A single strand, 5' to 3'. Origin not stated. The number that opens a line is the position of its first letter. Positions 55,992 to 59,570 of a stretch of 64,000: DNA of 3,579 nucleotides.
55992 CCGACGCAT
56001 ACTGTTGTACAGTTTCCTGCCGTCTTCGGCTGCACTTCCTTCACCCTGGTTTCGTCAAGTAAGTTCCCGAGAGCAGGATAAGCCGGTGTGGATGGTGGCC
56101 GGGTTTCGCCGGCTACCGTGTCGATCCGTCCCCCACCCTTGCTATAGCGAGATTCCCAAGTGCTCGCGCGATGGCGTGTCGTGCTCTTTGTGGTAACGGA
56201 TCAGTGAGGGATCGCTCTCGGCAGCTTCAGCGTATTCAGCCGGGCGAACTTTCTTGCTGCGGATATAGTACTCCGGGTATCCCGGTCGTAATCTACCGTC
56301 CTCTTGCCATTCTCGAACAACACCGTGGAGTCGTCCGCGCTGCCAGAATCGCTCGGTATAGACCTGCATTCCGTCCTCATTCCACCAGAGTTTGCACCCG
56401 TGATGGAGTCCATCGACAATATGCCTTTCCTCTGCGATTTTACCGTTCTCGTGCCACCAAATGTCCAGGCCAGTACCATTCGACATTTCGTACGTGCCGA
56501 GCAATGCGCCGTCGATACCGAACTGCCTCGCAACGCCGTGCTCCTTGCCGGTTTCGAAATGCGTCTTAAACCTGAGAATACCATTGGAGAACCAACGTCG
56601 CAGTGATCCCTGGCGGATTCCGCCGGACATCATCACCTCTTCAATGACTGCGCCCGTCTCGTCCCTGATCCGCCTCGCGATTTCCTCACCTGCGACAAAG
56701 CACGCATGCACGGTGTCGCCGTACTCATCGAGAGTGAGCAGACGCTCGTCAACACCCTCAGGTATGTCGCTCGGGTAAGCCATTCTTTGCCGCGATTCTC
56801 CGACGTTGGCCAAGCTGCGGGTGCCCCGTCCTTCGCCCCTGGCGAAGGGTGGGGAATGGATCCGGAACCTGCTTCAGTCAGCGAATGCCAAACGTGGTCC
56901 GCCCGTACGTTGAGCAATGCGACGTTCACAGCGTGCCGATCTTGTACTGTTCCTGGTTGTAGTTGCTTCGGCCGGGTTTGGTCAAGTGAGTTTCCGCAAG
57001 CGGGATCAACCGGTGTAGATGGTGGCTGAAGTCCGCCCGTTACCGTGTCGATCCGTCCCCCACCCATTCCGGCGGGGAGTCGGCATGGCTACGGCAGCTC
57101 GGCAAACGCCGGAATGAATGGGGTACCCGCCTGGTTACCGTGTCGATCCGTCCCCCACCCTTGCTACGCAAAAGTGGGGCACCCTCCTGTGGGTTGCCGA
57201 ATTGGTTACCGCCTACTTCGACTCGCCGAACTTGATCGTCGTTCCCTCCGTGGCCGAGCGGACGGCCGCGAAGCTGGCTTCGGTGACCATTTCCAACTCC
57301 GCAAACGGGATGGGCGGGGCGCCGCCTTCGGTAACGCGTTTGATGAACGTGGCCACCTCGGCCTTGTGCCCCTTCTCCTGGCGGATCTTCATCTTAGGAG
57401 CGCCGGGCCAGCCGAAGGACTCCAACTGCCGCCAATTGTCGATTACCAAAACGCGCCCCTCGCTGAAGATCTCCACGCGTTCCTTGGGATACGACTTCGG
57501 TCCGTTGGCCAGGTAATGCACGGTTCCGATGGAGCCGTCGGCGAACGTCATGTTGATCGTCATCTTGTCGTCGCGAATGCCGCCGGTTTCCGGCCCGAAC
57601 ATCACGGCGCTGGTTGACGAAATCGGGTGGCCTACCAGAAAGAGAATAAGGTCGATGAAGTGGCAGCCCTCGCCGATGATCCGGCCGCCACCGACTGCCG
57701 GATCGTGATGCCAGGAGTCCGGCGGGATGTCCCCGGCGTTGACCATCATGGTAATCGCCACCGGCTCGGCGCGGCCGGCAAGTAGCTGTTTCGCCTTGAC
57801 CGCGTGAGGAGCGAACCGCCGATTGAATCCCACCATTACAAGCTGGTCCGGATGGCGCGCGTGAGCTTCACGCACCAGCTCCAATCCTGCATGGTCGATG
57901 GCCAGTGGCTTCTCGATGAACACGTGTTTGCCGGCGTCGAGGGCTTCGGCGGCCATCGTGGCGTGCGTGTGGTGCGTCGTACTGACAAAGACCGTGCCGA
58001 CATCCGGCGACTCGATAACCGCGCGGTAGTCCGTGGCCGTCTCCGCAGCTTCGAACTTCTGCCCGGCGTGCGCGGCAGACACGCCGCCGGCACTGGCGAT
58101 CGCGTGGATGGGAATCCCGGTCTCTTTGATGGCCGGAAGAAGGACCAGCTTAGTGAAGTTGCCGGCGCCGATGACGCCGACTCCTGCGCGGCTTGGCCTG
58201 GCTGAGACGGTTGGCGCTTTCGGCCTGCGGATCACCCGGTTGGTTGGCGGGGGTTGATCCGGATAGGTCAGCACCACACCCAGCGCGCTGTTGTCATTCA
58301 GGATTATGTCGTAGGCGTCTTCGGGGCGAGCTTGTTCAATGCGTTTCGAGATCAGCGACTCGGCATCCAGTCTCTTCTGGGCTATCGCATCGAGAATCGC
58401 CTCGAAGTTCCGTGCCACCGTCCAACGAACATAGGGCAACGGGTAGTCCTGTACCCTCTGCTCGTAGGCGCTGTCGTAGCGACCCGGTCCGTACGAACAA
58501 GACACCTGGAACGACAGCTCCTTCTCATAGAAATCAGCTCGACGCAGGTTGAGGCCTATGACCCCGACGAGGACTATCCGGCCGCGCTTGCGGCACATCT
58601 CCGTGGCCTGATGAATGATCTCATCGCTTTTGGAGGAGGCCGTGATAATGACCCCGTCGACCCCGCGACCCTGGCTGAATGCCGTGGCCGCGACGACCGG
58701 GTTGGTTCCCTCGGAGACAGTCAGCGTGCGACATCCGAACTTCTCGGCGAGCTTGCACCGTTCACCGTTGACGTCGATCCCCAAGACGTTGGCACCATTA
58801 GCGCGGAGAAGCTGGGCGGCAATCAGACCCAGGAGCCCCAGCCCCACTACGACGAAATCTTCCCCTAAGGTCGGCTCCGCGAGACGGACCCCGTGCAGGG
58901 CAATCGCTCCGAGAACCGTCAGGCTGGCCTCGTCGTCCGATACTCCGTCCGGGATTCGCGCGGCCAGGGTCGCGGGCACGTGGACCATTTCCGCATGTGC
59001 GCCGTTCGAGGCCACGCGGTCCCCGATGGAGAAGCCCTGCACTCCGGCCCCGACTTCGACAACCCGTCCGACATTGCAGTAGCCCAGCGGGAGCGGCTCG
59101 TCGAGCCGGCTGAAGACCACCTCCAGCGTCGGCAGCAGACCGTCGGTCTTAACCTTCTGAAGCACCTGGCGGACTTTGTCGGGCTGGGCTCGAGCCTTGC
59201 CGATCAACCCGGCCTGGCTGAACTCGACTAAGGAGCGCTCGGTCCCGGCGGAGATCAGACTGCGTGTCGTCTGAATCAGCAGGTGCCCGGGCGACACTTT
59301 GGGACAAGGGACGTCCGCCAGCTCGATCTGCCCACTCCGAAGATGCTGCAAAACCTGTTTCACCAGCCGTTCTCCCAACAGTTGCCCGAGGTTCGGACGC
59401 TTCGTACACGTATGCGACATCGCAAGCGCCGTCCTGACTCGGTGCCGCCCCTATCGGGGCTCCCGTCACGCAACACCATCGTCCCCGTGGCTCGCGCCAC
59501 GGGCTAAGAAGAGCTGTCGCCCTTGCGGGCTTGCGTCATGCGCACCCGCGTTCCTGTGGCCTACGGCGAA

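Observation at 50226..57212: Unidirectional six-gene array in which each intergenic gap carries the same inverted-repeat-bounded element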

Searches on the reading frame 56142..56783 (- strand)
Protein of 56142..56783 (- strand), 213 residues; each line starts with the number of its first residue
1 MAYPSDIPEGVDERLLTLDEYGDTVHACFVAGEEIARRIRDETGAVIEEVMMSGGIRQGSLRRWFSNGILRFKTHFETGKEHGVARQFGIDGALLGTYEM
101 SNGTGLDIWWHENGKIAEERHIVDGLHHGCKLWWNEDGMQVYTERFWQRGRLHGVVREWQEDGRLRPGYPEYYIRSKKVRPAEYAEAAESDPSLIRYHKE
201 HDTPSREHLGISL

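Call 6: search_protein_families(library=pfam, proteins=[window:56142-56783:-], max_evalue=0.01)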
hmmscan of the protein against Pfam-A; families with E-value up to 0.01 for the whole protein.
window:56142-56783:- (213 aa): 1 family
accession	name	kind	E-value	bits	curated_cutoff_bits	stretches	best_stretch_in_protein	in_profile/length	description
PF07661.19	MORN_2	-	7.4e-07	29.1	29.6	0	108-121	6-19/22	MORN repeat variant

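Call 35: find_encoding_contigs(protein=window:56142-56783:-, flank=10000, max_places=6)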
Protein window:56142-56783:- (213 aa): 1 contig read that carries it; 1 place shown.
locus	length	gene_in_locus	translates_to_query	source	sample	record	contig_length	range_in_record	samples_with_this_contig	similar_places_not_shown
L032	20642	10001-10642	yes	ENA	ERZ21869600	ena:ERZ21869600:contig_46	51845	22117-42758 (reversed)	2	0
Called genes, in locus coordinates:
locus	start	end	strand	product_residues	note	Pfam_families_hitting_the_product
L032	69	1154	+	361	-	PF13439:Glyco_transf_4, PF13579:Glyco_trans_4_4, PF00534:Glycos_transf_1, PF13692:Glyco_trans_1_4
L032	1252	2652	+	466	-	-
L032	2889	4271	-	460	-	PF04932:Wzy_C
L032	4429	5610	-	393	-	-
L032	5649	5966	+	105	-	-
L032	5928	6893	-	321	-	-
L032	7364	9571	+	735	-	PF08240:ADH_N (faint), PF00107:ADH_zinc_N, PF01408:GFO_IDH_MocA, PF02894:GFO_IDH_MocA_C (weak), PF22725:GFO_IDH_MocA_C3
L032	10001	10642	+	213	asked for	PF07661:MORN_2 (faint)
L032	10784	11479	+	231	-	-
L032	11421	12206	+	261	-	-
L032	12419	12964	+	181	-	-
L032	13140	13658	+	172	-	-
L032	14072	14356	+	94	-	-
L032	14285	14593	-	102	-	-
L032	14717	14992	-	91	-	-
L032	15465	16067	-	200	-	PF05991:NYN_YacP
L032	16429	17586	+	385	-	PF00589:Phage_integrase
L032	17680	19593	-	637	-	-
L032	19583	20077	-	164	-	-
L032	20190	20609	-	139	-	PF05119:Terminase_4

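Call 43: search_protein_families(library=ncbifam, proteins=[window:56142-56783:-], max_evalue=0.01)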
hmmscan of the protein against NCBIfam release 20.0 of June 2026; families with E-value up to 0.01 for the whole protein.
window:56142-56783:- (213 aa): 0 families

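Call 75: search_protein_families(library=ncbifam, proteins=[L032:16429-17586:+, L032:13140-13658:+, L032:13671-14138:+], max_evalue=0.01)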
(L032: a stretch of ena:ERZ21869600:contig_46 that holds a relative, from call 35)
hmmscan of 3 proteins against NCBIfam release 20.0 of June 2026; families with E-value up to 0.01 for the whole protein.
L032:16429-17586:+ (385 aa): 9 families
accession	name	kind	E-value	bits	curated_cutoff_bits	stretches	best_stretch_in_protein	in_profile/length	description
TIGR02225.1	recomb_XerD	equivalog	1.1e-17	64.3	329.6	1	80-341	20-285/290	site-specific tyrosine recombinase XerD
NF040815.2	recomb_XerA_Arch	equivalog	1.9e-17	63.7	220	1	80-338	19-262/263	site-specific tyrosine recombinase/integron integrase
NF001399.0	PRK00283.1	subfamily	2.3e-17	63.2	279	1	79-341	28-294/300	tyrosine recombinase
TIGR02224.1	recomb_XerC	equivalog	4.4e-15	55.8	335.15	1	80-338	20-285/295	tyrosine recombinase XerC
NF002331.0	PRK01287.1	subfamily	3.6e-09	36.1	371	1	49-352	19-333/365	site-specific tyrosine recombinase XerC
NF007246.0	PRK09692.1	domain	2.7e-08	32.8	434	1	187-329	236-375/413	integrase domain-containing protein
NF003462.0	PRK05084.1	equivalog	1.1e-05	24.3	267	1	288-343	304-357/360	tyrosine recombinase XerS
TIGR02249.1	integrase_gron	subfamily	1.5e-05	24.6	265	1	271-335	243-305/315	integron integrase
NF011946.0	PRK15417.1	equivalog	0.00086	18.6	435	1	268-333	255-318/337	integron integrase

L032:13140-13658:+ (172 aa): 0 families

L032:13671-14138:+ (155 aa): 0 families
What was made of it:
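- It scores 24.6 bits on the integron-integrase model against a cutoff of 265 (calls 35, 75).
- Tried and rejected: Rejected as unlikely, given its phage context and generic tyrosine-recombinase scores (calls 35, 75).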

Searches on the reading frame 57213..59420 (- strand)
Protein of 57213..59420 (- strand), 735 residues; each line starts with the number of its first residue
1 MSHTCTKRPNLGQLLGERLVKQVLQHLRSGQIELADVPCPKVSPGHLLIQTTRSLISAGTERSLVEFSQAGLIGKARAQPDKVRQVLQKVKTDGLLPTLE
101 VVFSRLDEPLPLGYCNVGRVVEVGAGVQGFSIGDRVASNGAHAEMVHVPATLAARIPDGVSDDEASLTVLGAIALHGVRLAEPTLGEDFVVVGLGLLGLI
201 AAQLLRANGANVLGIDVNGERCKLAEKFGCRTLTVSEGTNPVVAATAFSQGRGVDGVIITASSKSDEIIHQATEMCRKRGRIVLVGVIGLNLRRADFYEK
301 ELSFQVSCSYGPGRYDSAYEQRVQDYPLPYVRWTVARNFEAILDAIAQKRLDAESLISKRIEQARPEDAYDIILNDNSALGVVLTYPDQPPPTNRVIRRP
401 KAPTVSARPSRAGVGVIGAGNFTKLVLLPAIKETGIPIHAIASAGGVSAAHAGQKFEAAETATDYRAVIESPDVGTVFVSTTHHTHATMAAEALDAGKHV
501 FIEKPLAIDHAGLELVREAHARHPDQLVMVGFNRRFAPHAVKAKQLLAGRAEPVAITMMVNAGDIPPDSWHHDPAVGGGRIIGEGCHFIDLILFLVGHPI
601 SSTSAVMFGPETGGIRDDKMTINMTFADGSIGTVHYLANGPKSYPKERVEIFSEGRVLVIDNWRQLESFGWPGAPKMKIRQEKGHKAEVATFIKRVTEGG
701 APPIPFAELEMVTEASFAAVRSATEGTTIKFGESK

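Call 6: search_protein_families(library=pfam, proteins=[window:57213-59420:-], max_evalue=0.01)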
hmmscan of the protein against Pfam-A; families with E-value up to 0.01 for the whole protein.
window:57213-59420:- (735 aa): 10 families
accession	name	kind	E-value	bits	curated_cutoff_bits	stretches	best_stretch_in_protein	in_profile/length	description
PF01408.29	GFO_IDH_MocA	-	1.4e-16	61.7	24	1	414-532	3-120/120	Oxidoreductase family, NAD-binding Rossmann fold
PF00107.32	ADH_zinc_N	-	9.2e-16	58.4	31.8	1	197-317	2-122/129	Zinc-binding dehydrogenase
PF22725.1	GFO_IDH_MocA_C3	-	1.6e-11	44.7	27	1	562-652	27-117/124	GFO/IDH/MocA C-terminal domain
PF02894.22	GFO_IDH_MocA_C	-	1.3e-07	32.1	22.9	1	569-635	31-100/218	Oxidoreductase family, C-terminal alpha/beta domain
PF08240.17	ADH_N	-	1.7e-05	25.4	23.5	1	105-158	29-104/104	Alcohol dehydrogenase GroES-like domain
PF02254.24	TrkA_N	-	6.5e-05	23.7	23.8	1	189-269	1-78/116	TrkA-N domain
PF02826.25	2-Hacid_dh_C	-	0.00019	21.3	25.1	0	186-234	36-84/178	D-isomer specific 2-hydroxyacid dehydrogenase, NAD binding domain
PF03721.20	UDPG_MGDP_dh_N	-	0.0087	16.1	27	0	190-225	4-39/187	UDP-glucose/GDP-mannose dehydrogenase family, NAD binding domain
PF01262.27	AlaDh_PNT_C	-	0.0094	15.8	23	1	189-244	31-87/214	Alanine dehydrogenase/PNT, C-terminal domain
PF02558.23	ApbA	-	0.0096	16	22.2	0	190-283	2-97/150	Ketopantoate reductase PanE/ApbA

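Call 14: find_encoding_contigs(protein=window:57213-59420:-, flank=10000, max_places=6)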
Protein window:57213-59420:- (735 aa): no gene with exactly this product is on record in the collection.

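Call 16: find_related_loci(query=window:57213-59420:-, collection=genome_contigs, flank=10000)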
Query window:57213-59420:- (735 aa) in genome_contigs; peptide patterns used: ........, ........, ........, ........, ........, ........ (x = any residue, [..] = any of these).
55 stretches matched a pattern; 16 encode a relative of the query (tblastn E <= 1e-3); 16 distinct loci.
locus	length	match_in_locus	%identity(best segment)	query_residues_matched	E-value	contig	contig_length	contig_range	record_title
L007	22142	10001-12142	69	19-734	0e+0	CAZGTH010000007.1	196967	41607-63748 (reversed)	MAG TPA_asm: uncultured Planctomycetales bacterium isolate SRP329715_co2_383 genome assembly, contig: NODE_111_length_19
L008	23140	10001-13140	67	20-734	0e+0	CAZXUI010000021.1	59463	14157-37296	MAG TPA_asm: uncultured Planctomycetales bacterium isolate SRP193661_co1_35 genome assembly, contig: NODE_591_length_594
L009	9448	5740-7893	68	13-731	0e+0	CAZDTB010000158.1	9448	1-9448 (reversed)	MAG TPA_asm: uncultured Planctomycetales bacterium isolate SRP214966_co2_72 genome assembly, contig: NODE_13054_length_9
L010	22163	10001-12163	68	20-731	0e+0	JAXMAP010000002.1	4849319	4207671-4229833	MAG: Phycisphaerae bacterium isolate STL-PLA13 C1.27.fa-2, whole genome shotgun sequence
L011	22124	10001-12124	66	20-729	0e+0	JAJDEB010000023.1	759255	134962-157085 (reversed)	MAG: Phycisphaerae bacterium isolate OFTM112 OFTM112_22, whole genome shotgun sequence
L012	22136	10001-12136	67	20-733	0e+0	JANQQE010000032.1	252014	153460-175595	MAG: Alphaproteobacteria bacterium isolate IP29b_bin.190 k99_3159445, whole genome shotgun sequence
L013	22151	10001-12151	62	19-733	0e+0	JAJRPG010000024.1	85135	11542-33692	MAG: Planctomycetota bacterium isolate Dive100_bin1.21 k141_272210, whole genome shotgun sequence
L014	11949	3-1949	69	84-733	0e+0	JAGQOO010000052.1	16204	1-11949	MAG: Phycisphaerales bacterium isolate HKST-UBA16 NODE_52_length_16204_cov_3.805543, whole genome shotgun sequence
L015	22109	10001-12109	62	20-722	0e+0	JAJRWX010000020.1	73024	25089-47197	MAG: Planctomycetota bacterium isolate Dive96_bin2.90 k141_787532, whole genome shotgun sequence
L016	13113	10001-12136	59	20-729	0e+0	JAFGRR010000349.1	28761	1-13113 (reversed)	MAG: Phycisphaerae bacterium isolate Zod_Metabat.846 k87_6152690, whole genome shotgun sequence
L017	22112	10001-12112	50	16-721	0e+0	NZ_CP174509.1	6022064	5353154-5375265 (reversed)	Pseudalkalibacillus sp. A8 chromosome, complete genome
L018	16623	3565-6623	50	18-717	0e+0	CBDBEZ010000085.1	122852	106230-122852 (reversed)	MAG: Verrucomicrobiales bacterium isolate 77379cd5-1fbb-4e15-bbfc-4f10a4ebbb05 genome assembly, contig: contig_85, whole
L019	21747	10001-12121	48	20-717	0e+0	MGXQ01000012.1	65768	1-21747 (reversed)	MAG: Gammaproteobacteria bacterium RIFCSPHIGHO2_02_FULL_42_13 rifcsphigho2_02_scaffold_1440, whole genome shotgun sequen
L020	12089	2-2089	48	29-729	0e+0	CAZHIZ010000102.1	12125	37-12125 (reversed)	MAG TPA_asm: uncultured Caldithrix sp. isolate SRP163575_co3_317 genome assembly, contig: NODE_5758_length_12125_cov_8.6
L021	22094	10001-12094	45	19-730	0e+0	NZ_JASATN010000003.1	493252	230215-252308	Dyadobacter sp. OTU695 3, whole genome shotgun sequence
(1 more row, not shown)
